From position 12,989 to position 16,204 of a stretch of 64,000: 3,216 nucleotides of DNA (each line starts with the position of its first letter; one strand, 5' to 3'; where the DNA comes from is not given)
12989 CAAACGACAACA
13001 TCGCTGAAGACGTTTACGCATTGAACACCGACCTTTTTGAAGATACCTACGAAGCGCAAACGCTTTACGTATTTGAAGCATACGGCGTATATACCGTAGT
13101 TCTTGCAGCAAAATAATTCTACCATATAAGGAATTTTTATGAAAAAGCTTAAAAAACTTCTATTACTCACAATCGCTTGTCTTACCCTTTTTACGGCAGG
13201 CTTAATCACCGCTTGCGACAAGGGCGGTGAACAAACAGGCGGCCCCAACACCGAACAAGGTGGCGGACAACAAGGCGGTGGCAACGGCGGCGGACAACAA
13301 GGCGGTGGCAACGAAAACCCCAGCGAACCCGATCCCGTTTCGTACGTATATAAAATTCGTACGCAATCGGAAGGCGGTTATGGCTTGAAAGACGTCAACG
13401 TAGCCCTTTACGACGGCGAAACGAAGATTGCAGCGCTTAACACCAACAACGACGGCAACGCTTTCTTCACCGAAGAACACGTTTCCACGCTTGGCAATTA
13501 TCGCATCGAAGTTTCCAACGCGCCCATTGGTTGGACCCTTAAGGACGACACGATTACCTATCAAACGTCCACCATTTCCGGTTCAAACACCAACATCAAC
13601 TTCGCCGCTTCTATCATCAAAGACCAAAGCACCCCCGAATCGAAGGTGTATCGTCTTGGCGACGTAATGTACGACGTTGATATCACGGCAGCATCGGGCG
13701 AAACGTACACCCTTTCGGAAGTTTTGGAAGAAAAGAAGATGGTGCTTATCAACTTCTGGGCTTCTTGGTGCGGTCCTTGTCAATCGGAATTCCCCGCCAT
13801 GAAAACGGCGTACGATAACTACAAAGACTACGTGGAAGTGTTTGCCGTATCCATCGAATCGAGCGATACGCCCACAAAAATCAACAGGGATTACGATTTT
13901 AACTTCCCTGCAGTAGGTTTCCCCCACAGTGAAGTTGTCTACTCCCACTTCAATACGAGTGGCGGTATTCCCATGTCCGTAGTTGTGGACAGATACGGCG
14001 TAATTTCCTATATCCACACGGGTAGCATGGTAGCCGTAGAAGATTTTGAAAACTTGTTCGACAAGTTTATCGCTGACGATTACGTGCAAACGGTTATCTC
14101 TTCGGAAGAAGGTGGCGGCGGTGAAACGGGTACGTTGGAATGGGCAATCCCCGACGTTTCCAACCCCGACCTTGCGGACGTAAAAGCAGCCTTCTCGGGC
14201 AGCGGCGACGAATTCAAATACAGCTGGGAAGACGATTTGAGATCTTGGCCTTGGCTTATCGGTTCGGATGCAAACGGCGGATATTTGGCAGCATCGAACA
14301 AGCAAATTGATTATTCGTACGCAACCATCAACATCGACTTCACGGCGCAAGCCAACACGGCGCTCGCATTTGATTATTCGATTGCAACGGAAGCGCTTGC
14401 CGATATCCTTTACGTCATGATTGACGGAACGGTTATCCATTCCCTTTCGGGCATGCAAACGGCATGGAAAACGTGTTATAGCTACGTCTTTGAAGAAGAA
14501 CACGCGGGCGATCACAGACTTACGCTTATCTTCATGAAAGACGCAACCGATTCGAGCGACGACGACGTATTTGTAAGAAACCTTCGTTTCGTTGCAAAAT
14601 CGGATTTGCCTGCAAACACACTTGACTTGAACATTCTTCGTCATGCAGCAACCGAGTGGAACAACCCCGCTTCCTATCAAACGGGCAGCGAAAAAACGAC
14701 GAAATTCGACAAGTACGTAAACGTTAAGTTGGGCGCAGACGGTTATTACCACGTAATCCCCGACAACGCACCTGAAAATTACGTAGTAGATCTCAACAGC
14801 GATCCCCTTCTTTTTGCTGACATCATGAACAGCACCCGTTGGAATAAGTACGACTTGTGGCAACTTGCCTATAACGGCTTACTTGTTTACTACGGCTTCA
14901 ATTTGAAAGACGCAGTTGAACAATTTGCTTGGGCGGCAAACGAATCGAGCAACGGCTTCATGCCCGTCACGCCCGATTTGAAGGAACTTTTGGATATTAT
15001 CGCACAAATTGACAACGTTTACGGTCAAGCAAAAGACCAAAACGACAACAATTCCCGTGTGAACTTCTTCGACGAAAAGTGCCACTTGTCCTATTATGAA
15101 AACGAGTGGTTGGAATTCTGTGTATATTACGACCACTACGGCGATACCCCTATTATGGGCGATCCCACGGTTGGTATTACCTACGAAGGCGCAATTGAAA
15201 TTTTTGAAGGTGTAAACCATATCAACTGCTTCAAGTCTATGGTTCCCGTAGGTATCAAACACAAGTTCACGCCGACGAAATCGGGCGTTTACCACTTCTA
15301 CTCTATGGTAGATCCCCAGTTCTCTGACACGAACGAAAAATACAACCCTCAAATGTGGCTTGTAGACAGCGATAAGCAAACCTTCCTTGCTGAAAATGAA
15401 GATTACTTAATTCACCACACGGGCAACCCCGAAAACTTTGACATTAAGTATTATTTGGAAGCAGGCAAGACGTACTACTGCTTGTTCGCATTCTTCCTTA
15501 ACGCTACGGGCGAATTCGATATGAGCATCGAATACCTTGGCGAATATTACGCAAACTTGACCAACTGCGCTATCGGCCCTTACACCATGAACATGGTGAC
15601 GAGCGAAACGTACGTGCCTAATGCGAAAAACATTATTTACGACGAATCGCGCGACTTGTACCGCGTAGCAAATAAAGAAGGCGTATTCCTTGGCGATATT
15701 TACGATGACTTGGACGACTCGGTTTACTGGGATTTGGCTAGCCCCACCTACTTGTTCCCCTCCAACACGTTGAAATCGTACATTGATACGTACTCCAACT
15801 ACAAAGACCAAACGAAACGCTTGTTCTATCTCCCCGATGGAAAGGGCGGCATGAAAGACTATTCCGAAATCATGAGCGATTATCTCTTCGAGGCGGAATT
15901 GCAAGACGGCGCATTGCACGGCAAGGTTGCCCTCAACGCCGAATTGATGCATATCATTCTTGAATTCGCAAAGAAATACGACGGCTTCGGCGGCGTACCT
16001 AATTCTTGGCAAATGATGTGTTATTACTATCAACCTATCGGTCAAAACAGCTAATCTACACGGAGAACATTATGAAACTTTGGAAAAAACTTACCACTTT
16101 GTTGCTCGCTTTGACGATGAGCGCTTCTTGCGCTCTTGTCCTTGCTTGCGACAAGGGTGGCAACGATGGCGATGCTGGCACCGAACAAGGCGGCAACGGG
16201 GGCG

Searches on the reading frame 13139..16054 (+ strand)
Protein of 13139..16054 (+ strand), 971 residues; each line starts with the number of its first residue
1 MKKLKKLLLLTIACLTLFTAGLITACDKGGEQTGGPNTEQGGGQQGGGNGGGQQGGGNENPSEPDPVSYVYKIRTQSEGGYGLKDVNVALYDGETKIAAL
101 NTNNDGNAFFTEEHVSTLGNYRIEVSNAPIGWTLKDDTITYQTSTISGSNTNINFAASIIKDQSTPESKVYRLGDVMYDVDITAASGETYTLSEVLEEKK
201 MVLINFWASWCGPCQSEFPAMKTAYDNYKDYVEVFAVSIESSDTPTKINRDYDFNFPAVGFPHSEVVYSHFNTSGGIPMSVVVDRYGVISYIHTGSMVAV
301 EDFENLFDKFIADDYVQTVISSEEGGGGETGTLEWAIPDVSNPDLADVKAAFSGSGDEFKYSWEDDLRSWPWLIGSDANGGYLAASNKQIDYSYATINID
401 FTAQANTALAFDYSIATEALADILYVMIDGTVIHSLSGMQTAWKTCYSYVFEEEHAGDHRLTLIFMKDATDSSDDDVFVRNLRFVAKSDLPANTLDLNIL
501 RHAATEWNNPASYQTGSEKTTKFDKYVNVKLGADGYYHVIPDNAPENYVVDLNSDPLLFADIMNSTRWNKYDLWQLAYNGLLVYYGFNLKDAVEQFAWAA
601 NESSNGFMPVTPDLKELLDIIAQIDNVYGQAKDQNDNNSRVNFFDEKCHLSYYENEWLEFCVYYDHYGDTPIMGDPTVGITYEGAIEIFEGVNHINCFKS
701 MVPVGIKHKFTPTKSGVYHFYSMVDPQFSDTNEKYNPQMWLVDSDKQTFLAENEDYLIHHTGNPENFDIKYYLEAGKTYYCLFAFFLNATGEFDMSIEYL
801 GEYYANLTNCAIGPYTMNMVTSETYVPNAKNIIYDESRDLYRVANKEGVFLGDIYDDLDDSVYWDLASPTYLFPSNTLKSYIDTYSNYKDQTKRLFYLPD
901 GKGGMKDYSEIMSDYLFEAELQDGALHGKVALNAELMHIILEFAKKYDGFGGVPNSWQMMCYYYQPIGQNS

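Call 65: search_protein_families(library=pfam, proteins=[window:13139-16054:+], max_evalue=0.00001)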
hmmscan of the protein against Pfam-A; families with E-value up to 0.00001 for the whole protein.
window:13139-16054:+ (971 aa): 4 families
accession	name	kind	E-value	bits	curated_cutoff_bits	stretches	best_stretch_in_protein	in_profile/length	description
PF00578.27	AhpC-TSA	-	7.1e-16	58.7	26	1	174-291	2-123/124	AhpC/TSA family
PF08534.16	Redoxin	-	5.4e-13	49.4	26.6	1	179-305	8-146/148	Redoxin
PF00085.26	Thioredoxin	-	4.9e-10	39.8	23.5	1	193-243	12-62/103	Thioredoxin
PF13905.12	Thioredoxin_8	-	2.1e-08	34.8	27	1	200-287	2-92/94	Thioredoxin-like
